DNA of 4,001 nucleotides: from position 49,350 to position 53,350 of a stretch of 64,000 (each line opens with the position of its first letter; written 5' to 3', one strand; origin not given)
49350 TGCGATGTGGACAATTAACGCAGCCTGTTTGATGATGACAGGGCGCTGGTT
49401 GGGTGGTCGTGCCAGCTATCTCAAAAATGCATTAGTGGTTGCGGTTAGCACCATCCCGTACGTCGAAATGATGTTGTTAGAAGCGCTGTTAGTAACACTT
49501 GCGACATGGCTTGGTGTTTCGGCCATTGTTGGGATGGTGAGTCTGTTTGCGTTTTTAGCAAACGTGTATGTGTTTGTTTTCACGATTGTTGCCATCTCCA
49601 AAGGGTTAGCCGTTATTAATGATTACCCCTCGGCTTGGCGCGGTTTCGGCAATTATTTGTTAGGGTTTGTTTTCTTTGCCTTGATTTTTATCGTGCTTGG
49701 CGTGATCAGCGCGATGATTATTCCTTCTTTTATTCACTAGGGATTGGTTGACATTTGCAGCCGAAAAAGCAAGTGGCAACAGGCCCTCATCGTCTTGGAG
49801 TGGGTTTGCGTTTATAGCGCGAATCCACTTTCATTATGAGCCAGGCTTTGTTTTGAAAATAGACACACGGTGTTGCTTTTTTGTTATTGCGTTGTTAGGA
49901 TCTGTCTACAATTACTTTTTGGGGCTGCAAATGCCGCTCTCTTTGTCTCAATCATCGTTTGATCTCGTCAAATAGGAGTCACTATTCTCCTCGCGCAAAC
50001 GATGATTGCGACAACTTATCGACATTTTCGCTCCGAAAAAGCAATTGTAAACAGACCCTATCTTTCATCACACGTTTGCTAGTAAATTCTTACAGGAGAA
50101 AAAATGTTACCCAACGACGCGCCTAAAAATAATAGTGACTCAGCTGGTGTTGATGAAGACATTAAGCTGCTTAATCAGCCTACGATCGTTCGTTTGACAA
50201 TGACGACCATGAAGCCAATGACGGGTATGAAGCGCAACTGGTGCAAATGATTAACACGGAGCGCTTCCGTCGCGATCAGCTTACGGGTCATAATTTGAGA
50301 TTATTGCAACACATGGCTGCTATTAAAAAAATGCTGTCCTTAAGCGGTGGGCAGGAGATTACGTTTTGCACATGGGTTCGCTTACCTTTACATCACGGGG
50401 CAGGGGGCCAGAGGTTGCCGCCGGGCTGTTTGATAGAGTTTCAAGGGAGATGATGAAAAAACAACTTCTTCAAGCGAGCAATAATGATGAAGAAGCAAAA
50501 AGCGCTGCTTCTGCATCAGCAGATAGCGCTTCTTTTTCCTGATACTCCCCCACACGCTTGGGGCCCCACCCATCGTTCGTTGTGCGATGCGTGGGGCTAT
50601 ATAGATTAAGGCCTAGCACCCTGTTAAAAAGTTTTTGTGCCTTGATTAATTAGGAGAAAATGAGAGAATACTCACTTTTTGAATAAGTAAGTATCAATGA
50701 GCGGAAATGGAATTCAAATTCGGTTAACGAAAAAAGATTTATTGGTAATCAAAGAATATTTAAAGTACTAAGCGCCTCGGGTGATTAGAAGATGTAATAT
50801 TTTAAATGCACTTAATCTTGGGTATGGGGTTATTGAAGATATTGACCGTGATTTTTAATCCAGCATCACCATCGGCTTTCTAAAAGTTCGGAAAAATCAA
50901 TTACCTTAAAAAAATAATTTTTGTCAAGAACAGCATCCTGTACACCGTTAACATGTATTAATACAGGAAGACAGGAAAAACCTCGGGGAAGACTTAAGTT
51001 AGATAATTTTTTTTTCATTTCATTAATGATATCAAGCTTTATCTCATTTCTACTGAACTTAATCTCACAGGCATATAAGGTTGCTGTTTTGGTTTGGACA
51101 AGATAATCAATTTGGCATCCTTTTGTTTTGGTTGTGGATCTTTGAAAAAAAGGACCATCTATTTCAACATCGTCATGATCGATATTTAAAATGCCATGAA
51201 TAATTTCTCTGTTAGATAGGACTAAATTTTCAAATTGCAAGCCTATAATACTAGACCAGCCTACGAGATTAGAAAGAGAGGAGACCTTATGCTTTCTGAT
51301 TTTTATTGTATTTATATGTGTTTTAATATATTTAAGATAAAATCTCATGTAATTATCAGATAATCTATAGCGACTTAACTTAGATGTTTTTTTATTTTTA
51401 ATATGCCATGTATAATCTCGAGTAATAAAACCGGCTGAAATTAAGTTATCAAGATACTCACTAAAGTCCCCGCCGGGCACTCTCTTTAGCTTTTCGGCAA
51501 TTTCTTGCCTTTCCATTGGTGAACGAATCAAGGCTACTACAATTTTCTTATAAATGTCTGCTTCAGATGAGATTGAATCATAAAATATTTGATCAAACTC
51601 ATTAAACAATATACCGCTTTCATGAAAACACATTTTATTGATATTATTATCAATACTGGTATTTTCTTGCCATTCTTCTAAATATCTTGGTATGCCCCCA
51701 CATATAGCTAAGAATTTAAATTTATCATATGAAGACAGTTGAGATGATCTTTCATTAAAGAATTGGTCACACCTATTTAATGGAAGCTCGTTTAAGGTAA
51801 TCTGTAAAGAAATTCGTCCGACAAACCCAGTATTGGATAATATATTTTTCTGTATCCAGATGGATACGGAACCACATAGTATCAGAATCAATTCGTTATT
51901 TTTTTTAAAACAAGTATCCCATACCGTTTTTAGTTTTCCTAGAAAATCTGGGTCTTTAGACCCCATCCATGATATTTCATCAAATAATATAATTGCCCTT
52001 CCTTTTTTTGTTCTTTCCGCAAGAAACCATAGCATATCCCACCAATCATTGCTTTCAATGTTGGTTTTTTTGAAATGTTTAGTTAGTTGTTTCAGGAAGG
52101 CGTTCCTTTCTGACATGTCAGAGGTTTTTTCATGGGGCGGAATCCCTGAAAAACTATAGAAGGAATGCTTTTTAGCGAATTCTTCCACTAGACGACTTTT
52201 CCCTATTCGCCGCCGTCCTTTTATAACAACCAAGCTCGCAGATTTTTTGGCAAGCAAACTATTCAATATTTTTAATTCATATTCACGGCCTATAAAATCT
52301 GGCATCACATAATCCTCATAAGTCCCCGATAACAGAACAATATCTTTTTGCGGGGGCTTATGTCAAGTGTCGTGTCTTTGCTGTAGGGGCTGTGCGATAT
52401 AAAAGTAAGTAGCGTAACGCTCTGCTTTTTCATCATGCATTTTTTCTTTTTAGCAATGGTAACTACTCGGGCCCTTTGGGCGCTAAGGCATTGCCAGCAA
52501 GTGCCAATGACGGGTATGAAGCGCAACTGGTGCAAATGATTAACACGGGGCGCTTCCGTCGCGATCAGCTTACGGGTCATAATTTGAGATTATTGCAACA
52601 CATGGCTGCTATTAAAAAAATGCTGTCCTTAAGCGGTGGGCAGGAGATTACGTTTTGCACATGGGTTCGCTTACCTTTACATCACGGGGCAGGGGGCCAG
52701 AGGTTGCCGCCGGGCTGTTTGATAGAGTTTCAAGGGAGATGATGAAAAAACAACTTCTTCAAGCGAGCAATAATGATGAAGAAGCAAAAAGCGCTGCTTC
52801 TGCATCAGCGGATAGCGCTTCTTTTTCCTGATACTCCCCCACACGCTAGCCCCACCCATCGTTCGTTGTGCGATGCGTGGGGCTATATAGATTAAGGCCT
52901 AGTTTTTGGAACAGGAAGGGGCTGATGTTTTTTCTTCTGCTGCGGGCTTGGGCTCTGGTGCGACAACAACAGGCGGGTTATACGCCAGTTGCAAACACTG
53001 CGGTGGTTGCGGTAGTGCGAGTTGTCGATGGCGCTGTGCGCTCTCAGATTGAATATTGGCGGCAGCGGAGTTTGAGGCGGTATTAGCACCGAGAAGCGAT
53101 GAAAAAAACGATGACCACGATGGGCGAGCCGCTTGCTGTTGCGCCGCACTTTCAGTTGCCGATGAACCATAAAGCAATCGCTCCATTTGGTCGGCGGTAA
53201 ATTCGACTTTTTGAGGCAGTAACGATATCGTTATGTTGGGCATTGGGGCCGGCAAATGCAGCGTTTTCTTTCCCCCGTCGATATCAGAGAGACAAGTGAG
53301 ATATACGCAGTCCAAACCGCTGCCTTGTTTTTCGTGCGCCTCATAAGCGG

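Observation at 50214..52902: Low-GC AAA+ ATPase gene bracketed by ~400-bp near-identical direct repeats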

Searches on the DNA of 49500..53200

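Call 36: search_rna_families(source=window, start=49500, end=53200, threshold=evalue, max_evalue=1)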
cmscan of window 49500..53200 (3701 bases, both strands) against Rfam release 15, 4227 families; matches with E-value up to 1: 2.
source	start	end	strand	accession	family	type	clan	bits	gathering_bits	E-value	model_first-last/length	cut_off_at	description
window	50446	50496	+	RF01128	sR43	Gene; snRNA; snoRNA; CD-box;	-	17.6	45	0.37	1-56/56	no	Small nucleolar RNA sR42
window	52735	52785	+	RF01128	sR43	Gene; snRNA; snoRNA; CD-box;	-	17.6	45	0.37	1-56/56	no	Small nucleolar RNA sR42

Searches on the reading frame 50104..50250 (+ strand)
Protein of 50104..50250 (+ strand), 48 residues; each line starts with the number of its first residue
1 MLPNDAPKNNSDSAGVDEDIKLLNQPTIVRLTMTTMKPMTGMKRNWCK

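Call 6: search_protein_families(library=pfam, proteins=[window:50104-50250:+], max_evalue=0.01)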
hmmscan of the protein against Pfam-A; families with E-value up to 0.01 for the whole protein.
window:50104-50250:+ (48 aa): 0 families

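Call 46: find_encoding_contigs(protein=window:50104-50250:+, flank=5000, max_places=6)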
Protein window:50104-50250:+ (48 aa): no gene with exactly this product is on record in the collection.

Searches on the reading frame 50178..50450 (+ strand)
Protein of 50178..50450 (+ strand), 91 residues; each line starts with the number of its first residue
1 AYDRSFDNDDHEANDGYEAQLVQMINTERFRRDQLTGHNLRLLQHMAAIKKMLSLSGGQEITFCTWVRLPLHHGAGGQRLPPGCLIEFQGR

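Call 21: find_homologous_proteins(query=window:50178-50450:+, max_evalue=10)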
Query seq(91 aa) (91 aa): 1 proteins with E <= 10 among 1 candidates.
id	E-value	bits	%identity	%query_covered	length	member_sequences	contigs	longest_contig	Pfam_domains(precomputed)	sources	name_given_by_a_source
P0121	2.8e-39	151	100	75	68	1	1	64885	-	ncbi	-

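Call 27: find_encoding_contigs(protein=P0121, flank=10000, max_places=6)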
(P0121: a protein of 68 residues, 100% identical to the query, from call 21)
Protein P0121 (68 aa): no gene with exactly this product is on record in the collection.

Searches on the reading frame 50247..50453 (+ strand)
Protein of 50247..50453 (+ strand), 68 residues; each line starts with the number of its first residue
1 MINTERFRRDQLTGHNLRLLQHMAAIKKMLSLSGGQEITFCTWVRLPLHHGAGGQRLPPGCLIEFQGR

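Call 86: search_protein_representatives(protein=window:50247-50453:+)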
Query: 68 residues. Proteins with E-value up to 0.001 (for the whole library): 3; up to 1e-10: 2; up to 1e-30: 1. The best 3 are listed.
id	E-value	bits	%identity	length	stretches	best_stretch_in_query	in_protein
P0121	1.5e-40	151.7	100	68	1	1-68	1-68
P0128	7.7e-17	76.8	31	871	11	16-50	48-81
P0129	4.3e-04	36.5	46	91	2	28-53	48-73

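Call 88: search_protein_families(library=pfam, proteins=[P0128, P0129], max_evalue=0.01)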
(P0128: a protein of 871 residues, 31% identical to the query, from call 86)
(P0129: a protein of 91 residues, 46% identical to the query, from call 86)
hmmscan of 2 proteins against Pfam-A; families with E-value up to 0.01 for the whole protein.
P0128 (871 aa): 5 families
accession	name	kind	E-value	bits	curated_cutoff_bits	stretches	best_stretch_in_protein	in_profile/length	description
PF14451.12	Ub-Mut7C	-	5.4e-11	42.7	23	0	125-149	55-79/81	Mut7-C ubiquitin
PF25321.1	PH_RASGAP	-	4.2e-07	30.8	27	0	330-388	54-110/127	PH domain-like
PF16351.10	DUF4979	-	5.4e-07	30.5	28.9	0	183-213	75-105/165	Domain of unknown function (DUF4979)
PF17179.9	Fer4_22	-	2e-05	25.8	27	0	525-559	4-39/95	4Fe-4S dicluster domain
PF21778.2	DUF6873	-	0.0051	16.6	27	0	173-197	127-151/228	Family of unknown function (DUF6873)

P0129 (91 aa): 0 families

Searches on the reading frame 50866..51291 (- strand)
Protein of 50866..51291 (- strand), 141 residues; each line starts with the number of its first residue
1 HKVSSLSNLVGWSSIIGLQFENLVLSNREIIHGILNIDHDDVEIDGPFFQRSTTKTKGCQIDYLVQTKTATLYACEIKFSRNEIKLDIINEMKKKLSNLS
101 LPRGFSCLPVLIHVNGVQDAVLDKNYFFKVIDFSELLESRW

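Call 70: predict_structure(alignment_id=A5)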
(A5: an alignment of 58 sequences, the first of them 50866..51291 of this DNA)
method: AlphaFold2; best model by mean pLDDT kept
length: 141 residues; sequences in the alignment: 58
mean_pLDDT: 90.0   pTM: 0.82
mean pLDDT of the five models: 90.0, 89.6, 88.8, 88.0, 85.1
residues with pLDDT >= 90: 106; 70-90: 22; 50-70: 10; < 50: 3
segments of 3 or more residues with pLDDT < 50: 1-3
pLDDT, mean of each block of 10 residues (from residue 1): 52 81 94 96 95 90 96 96 95 95 94 96 98 86 52
secondary structure, 60 per line:
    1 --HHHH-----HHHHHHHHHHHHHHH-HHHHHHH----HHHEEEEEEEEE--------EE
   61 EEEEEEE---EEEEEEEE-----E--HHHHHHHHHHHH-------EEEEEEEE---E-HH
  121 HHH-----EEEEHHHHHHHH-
elements in order: H3-6 H12-26 H28-34 E42-50 E59-67 E71-78 H87-98 E106-113 H119-123 E129-132 H133-140

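Call 76: search_protein_families(library=pfam, proteins=[window:50866-51291:-], max_evalue=10)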
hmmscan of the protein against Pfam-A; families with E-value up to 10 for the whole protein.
window:50866-51291:- (141 aa): 0 families

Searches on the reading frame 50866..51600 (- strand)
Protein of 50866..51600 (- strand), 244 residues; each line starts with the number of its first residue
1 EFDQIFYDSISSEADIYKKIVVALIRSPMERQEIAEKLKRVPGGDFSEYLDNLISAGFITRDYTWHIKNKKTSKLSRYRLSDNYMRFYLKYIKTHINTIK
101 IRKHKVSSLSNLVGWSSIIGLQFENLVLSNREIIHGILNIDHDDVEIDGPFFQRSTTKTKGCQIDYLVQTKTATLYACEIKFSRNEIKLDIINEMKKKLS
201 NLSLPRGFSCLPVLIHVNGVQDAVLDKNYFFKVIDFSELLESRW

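Call 76: search_protein_families(library=pfam, proteins=[window:50866-51600:-], max_evalue=10)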
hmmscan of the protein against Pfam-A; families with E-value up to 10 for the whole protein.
window:50866-51600:- (244 aa): 3 families
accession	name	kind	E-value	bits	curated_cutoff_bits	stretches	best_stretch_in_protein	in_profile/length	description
PF09372.15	PRANC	-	0.014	16.2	25.8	1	73-111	24-60/97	PRANC domain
PF01978.25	TrmB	-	0.023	15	25.6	1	12-62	9-55/68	Sugar-specific transcriptional regulator TrmB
PF20607.3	DUF6800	-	0.1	13.2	25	1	27-41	27-41/43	Family of unknown function (DUF6800)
